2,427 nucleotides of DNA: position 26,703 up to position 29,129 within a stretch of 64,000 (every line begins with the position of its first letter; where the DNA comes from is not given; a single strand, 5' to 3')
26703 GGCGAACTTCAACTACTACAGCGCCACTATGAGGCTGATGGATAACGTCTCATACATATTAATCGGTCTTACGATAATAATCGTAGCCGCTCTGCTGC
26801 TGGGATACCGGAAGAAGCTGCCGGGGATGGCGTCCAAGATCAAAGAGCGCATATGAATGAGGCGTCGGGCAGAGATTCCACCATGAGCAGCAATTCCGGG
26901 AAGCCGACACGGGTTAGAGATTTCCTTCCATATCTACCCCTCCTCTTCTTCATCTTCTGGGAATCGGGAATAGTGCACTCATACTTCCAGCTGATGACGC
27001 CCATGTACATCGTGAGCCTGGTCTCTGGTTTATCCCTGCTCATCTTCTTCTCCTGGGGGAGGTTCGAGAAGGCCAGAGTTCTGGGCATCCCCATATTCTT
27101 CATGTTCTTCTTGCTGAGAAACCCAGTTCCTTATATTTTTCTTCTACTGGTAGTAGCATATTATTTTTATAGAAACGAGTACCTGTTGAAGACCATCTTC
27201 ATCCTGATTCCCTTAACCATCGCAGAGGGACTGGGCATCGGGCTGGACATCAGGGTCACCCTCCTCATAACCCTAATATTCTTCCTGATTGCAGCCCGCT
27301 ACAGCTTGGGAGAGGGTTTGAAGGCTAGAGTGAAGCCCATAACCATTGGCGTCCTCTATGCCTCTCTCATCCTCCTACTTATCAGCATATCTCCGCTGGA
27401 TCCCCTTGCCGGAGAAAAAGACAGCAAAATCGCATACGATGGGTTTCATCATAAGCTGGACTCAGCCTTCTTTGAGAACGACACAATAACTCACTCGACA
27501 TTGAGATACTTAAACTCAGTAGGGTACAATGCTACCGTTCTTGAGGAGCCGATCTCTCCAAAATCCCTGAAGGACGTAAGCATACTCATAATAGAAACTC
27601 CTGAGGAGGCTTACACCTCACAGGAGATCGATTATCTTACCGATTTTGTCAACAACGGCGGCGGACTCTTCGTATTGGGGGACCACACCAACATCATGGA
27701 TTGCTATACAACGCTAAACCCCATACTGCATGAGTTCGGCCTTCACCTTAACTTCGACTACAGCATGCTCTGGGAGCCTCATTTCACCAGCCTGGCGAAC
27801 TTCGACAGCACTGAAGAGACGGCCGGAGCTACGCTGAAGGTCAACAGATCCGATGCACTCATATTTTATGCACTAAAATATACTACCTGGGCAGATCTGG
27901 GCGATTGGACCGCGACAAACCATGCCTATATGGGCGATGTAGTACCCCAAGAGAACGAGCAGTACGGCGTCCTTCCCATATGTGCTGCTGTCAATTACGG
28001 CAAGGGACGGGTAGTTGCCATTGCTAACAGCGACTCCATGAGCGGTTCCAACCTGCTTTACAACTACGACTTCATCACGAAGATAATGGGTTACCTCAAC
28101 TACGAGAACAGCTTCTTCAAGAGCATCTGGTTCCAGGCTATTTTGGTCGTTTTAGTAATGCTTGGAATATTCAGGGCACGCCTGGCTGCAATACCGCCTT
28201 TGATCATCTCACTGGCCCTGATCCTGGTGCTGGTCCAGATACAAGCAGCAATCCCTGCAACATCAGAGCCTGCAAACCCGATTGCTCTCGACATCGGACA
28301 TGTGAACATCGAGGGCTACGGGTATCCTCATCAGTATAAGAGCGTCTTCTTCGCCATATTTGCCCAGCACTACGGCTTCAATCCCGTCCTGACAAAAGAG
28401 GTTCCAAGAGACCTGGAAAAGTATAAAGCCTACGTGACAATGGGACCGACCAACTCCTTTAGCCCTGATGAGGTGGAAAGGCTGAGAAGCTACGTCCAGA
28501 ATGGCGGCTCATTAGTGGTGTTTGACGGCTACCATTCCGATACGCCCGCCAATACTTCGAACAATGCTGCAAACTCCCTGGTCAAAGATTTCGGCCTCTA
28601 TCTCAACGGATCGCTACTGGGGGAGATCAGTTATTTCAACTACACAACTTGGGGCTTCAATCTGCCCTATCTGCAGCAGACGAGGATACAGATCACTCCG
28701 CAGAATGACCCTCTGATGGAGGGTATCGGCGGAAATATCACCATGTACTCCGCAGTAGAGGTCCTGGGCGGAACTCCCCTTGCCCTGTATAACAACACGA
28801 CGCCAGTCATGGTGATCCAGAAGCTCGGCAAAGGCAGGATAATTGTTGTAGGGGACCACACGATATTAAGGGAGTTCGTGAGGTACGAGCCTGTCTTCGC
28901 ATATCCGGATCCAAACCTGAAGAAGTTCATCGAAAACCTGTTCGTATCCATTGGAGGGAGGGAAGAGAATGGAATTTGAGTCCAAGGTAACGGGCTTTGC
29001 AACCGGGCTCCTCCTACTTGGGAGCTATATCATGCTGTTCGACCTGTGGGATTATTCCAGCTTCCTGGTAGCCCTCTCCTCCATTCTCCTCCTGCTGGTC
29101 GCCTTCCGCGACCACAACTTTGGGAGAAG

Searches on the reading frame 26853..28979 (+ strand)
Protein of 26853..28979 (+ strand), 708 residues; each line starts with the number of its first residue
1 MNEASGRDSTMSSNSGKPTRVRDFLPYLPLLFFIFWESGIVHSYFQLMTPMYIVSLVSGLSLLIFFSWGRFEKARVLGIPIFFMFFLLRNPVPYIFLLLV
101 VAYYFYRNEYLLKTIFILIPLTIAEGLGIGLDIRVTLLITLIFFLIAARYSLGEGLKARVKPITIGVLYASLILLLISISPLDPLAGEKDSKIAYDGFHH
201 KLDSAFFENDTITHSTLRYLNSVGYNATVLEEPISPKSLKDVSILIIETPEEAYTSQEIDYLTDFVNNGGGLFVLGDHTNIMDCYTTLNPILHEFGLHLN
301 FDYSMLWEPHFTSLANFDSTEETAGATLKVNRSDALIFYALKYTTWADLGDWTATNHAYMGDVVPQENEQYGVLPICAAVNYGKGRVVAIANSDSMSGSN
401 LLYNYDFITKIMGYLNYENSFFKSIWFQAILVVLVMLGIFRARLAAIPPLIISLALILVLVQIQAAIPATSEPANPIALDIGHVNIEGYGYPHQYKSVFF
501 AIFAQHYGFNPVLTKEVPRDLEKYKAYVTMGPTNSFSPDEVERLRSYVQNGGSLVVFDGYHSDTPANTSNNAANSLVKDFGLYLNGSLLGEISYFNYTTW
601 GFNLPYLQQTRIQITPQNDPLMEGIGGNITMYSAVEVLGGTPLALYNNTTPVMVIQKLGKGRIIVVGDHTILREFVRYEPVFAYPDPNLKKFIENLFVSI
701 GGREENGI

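Call 13: search_protein_families(library=pfam, proteins=[window:26853-28979:+], max_evalue=0.01)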
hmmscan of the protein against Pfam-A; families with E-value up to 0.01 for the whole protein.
window:26853-28979:+ (708 aa): 10 families
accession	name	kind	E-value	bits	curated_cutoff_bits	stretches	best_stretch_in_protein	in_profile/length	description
PF09822.16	ABC_transp_aux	-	1.2e-18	67.9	34.7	2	494-591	16-121/288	ABC-type uncharacterized transport system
PF23355.1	IFT52_GIFT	-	7.7e-18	64.9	27.2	2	218-302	23-106/246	IFT52 GIFT domain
PF14258.12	DUF4350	-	1.7e-14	54.9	30.4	2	239-404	36-173/181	Domain of unknown function (DUF4350)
PF23090.1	MBTPS1_4th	-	1.1e-10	41.9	27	1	212-281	44-114/275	MBTPS1, fourth GATase-like domain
PF24157.1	DUF7408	-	3.9e-06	27.4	27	0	226-292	24-88/174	Domain of unknown function (DUF7408)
PF07090.17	GATase1_like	-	2.9e-05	24.2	27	0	536-579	92-135/247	Putative glutamine amidotransferase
PF06283.17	ThuA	-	3.3e-05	24.7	33.4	0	519-633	46-142/209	Trehalose utilisation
PF09960.14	DUF2194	-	0.0001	21.2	30.4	0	234-306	77-144/582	Uncharacterised protein conserved in bacteria (DUF2194)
PF13709.12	DUF4159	-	0.00017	21.6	25.9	1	526-565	55-95/202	Domain of unknown function (DUF4159)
PF08532.16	Glyco_hydro_42M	-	0.00078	19.4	25.8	0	519-556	53-89/207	Beta-galactosidase trimerisation domain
